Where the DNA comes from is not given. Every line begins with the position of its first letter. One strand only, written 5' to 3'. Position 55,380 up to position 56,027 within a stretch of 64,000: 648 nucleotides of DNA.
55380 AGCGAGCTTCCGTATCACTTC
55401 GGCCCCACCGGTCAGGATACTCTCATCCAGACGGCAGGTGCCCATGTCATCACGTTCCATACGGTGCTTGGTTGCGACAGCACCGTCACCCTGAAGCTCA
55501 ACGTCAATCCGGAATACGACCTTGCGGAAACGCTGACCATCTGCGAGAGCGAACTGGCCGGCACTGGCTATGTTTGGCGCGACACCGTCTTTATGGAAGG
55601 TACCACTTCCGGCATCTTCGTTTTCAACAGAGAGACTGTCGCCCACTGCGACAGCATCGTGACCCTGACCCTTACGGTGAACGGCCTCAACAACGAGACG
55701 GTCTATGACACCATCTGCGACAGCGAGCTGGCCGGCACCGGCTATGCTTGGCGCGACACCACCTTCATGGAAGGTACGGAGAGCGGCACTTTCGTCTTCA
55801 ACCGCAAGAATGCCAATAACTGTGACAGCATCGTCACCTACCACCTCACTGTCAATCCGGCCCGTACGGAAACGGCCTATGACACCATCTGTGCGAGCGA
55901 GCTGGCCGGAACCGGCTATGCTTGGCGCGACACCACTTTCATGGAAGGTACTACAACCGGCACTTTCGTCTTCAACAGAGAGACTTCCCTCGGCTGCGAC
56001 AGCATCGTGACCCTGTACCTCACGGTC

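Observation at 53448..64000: Giant open-ended surface-protein gene absent from the ORF track; the long minus-strand ORFs over it are antisense shadows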

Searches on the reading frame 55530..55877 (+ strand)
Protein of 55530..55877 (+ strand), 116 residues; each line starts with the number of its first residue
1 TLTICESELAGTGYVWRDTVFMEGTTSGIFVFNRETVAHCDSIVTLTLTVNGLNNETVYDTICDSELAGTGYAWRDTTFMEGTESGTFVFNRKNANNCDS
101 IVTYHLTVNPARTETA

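Call 57: predict_structure(alignment_id=A3)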
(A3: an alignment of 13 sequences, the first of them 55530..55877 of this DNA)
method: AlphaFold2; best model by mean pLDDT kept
length: 116 residues; sequences in the alignment: 13
mean_pLDDT: 91.7   pTM: 0.63
mean pLDDT of the five models: 91.7, 91.5, 91.5, 91.3, 91.1
residues with pLDDT >= 90: 87; 70-90: 28; 50-70: 1; < 50: 0
segments of 3 or more residues with pLDDT < 50: none
pLDDT, mean of each block of 10 residues (from residue 1): 92 92 95 89 94 90 95 95 96 85 96 77
secondary structure, 60 per line:
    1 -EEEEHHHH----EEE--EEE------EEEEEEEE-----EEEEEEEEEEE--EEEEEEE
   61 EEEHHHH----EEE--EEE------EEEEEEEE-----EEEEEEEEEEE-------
elements in order: E2-5 H6-9 E14-16 E19-21 E28-35 E41-51 E54-63 H64-67 E72-74 E77-79 E86-93 E99-109
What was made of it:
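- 54045..56411 (+): 14 tandem Cys modules of about 58 aa (consensus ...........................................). AF2 model of a module pair has pLDDT 91.7 and is beta-rich (call 57).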

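Call 62: fold_search(model_id=the predicted structure, library=pdb)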
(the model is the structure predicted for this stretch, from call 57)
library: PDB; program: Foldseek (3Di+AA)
matches with E <= 10: 560; with E <= 0.001: 0
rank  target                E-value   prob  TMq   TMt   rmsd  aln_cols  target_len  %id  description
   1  8yke                  1.2e-02  0.90  0.28  0.22   9.8       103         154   14  Structure of two consecutively arrayed Rib domains (Rib8-9) from surface adhesin of Limosilactobacillus reuteri (released 2025-03-05)
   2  9flp_A                3.3e-02  0.94  0.43  0.09   8.0       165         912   14  CryoEM structure of the neck (1403-2314) in the grappling hook protein A (GhpA) in the bacterium Aureispira sp. CCB-QB (released 2024-10-16)
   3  4j80_A                4.8e-02  0.75  0.32  0.17   9.8       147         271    9  Thermus thermophilus DnaJ (released 2013-07-31)
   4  6s5y_H                6.1e-02  0.38  0.28  0.23  10.4       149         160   11  Structure of tandemly arrayed consecutive Rib domains (Rib2R) from Group B Streptococcal species Streptococcus agalact (released 2019-12-11)
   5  9flw_A                9.4e-02  0.75  0.37  0.12   7.5       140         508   17  CryoEM structure of the fragment-6 (3571-4078) in the grappling hook protein A (GhpA) in the bacterium Aureispira sp.  (released 2024-10-16)
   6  6e57_A                1.0e-01  0.25  0.23  0.09  14.5       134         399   11  Bacteroides ovatus mixed-linkage glucan utilization locus (MLGUL) SGBP-B in complex with mixed-linkage heptasaccharide (released 2019-05-29)
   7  4k3c                  1.2e-01  0.20  0.19  0.06  12.6       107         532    6  The crystal structure of BamA from Haemophilus ducreyi lacking POTRA domains 1-3 (released 2013-09-04)
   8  6s5y_A                1.3e-01  0.35  0.30  0.25  10.2       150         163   11  Structure of tandemly arrayed consecutive Rib domains (Rib2R) from Group B Streptococcal species Streptococcus agalact (released 2019-12-11)
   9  6x6q_A                1.7e-01  0.23  0.29  0.10  12.1       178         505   13  Peptide-bound structure of Marinomonas primoryensis peptide-binding domain (released 2021-09-01)
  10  3wo3_L                1.8e-01  0.18  0.25  0.14  16.4       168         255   10  Crystal structure of IL-18 in complex with IL-18 receptor alpha (released 2014-12-17)
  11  6s5y_B                2.0e-01  0.30  0.31  0.24  10.3       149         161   11  Structure of tandemly arrayed consecutive Rib domains (Rib2R) from Group B Streptococcal species Streptococcus agalact (released 2019-12-11)
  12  6x5v_A                2.1e-01  0.44  0.29  0.10   8.7       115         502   11  Peptide-bound structure of Marinomonas primoryensis peptide-binding domain (released 2021-09-01)
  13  6x5w_A                2.1e-01  0.30  0.27  0.09   8.8       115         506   12  Peptide-bound structure of Marinomonas primoryensis peptide-binding domain (released 2021-09-01)
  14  1qz1                  2.3e-01  0.35  0.28  0.15   9.1       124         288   10  Crystal Structure of the Ig 1-2-3 fragment of NCAM (released 2003-11-04)
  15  6e57_C                2.8e-01  0.14  0.22  0.08  14.6       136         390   12  Bacteroides ovatus mixed-linkage glucan utilization locus (MLGUL) SGBP-B in complex with mixed-linkage heptasaccharide (released 2019-05-29)
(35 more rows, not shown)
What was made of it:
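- Closest known: Fibrillar adhesins of Gram-positive bacteria. Same: These are the weak top fold hits of the Cys-module model (call 62).
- The Cys-module model weakly resembles stalk domains of varied giant proteins, including the GhpA grappling hook and Rib domains (call 62).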

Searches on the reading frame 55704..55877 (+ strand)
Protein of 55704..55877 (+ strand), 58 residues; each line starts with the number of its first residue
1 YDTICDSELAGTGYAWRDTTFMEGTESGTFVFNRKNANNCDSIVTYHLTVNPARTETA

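Call 75: search_protein_representatives(alignment_id=A7)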
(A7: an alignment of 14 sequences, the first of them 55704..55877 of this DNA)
Query: 14 sequences, 59 profile positions. Proteins with E-value up to 0.001 (for the whole library): 21790; up to 1e-10: 13253; up to 1e-30: 4966. The best 150 are listed.
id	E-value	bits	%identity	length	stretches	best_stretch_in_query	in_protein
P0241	0.0e+00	1975.1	-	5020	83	1-55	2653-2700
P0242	0.0e+00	1582.2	-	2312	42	1-58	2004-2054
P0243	0.0e+00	1487.1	-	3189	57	2-56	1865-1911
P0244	0.0e+00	1461.9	-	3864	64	1-56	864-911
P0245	0.0e+00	1450.7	-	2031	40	2-55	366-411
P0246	0.0e+00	1442.8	-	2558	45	2-56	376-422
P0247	0.0e+00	1428.8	-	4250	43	1-58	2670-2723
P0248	0.0e+00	1347.9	-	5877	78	2-56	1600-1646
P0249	0.0e+00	1329.3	-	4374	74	2-54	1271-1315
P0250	0.0e+00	1311.1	-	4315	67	2-56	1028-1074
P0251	0.0e+00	1282.6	-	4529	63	2-56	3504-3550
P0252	0.0e+00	1276.9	-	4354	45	1-58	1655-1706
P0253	0.0e+00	1275.9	-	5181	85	1-53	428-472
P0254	0.0e+00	1179.7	-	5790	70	3-56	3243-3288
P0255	0.0e+00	1174.6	-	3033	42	1-58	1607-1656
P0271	0.0e+00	1016.4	-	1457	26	2-58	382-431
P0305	1.3e-247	816.4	-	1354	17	2-58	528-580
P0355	1.4e-209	694.6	-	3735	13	1-57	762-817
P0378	4.1e-196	651.5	-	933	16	1-57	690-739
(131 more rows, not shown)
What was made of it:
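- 54045..56411 (+): 21,790 protein clusters in the representative library (call 75).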

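Call 76: search_protein_families(library=pfam, proteins=[P0242, P0245, P0271, P0378, P0305], max_evalue=0.001)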
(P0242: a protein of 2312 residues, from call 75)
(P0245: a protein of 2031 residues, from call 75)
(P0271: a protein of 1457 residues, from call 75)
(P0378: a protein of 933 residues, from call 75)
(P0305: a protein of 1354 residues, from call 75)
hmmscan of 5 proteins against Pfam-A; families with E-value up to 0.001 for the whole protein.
P0242 (2312 aa): 2 families
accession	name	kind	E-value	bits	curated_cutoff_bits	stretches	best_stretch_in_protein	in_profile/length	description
PF13585.12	CHU_C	-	4.4e-21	75.2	27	1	2229-2310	2-86/86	CHU_C Type IX secretion signal domain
PF04376.19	ATE_N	-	1.9e-05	25.3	27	0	2073-2092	38-57/72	Arginine-tRNA-protein transferase, N terminus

P0245 (2031 aa): 7 families
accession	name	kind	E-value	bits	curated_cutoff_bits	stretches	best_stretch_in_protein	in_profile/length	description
PF19844.4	DUF6319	-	1.5e-19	70.6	23.9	0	596-634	23-61/115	Family of unknown function (DUF6319)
PF07419.17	PilM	-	5.5e-10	39.7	25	0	846-890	42-86/136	PilM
PF06252.17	GemA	-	8.4e-09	36.8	27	0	540-572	6-38/119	Bacteriophage Mu, GemA protein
PF18230.7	Glyc_hyd_38C_2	-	1.1e-07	32.4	26.2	0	442-474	48-80/89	Glycosyl hydrolases family 38 C-terminal sub-domain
PF04129.18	Vps52_CC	-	8.8e-07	29.2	26.5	0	183-213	9-39/173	Vps52/Sac2 family, coiled-coil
PF05067.18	Mn_catalase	-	3.7e-06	26.6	27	0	1581-1619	25-63/284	Manganese containing catalase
PF21913.1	ORC6_2nd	-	2.6e-05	25.1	27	0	441-467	5-31/87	ORC6 second cyclin-like domain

P0271 (1457 aa): 3 families
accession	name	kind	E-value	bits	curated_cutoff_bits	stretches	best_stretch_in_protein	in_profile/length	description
PF18962.6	Por_Secre_tail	-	1.2e-14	54.8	27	1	1377-1454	1-73/75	Secretion system C-terminal sorting domain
PF00521.26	DNA_topoisoIV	-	6.1e-06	25.8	31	0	474-505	206-237/432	DNA gyrase/topoisomerase IV, subunit A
PF12350.13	CTK3_C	-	0.00082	20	25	0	1107-1143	27-62/65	CTD kinase subunit gamma CTK3 C-terminus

P0378 (933 aa): 4 families
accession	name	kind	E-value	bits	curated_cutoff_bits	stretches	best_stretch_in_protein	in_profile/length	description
PF18962.6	Por_Secre_tail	-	6.7e-13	49.2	27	1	853-931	1-74/75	Secretion system C-terminal sorting domain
PF01840.22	TCL1_MTCP1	-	2.5e-09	37.2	25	0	154-235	5-81/116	TCL1/MTCP1 family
PF16916.11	ZT_dimer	-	5.9e-06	26.6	26.7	0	153-175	34-56/78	Dimerisation domain of Zinc Transporter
PF18720.7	EGF_Tenascin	-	5.4e-05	23.6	25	0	582-593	11-22/29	Tenascin EGF domain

P0305 (1354 aa): 2 families
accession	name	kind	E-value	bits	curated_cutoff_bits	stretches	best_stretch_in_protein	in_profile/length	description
PF00041.27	fn3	-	1.5e-09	38.4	25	1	324-409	2-83/84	Fibronectin type III domain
PF16656.11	Pur_ac_phosph_N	-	0.0001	23.2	30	0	109-152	55-93/93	Purple acid Phosphatase, N-terminal domain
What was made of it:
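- Proteins rich in the Cys module end in type A or type B T9SS domains (call 76).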

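Call 77: search_solved_structures(query=A7, max_evalue=1, show_alignments=2)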
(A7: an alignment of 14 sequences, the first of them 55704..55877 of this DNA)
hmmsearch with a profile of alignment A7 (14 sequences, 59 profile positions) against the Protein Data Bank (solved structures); distinct sequences matched with E-value up to 1: 1.
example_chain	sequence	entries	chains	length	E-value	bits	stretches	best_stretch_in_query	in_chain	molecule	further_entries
5ify_A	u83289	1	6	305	0.86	13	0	8-35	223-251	Glucose-1-phosphate thymidylyltransferase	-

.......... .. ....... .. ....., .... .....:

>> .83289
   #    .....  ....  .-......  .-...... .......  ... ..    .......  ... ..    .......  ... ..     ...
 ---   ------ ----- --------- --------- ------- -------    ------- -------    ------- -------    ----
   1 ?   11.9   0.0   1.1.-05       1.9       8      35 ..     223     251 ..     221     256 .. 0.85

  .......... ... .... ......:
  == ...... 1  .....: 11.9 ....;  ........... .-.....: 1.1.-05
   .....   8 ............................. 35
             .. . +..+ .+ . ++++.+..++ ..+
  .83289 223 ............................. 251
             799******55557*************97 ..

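Call 81: find_encoding_contigs(protein=P0355, flank=5000, max_places=4)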
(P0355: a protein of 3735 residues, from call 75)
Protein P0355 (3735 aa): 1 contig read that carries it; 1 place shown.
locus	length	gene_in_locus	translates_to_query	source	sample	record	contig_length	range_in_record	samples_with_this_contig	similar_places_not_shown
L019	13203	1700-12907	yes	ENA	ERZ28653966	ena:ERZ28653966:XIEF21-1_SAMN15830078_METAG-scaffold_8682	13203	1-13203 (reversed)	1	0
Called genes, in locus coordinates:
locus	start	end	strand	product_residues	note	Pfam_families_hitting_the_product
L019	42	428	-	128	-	PF01479:S4, PF28601:HSP15_C (weak)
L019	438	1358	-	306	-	PF00763:THF_DHG_CYH, PF02882:THF_DHG_CYH_C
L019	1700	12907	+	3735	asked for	PF18998:Flg_new_2 (weak)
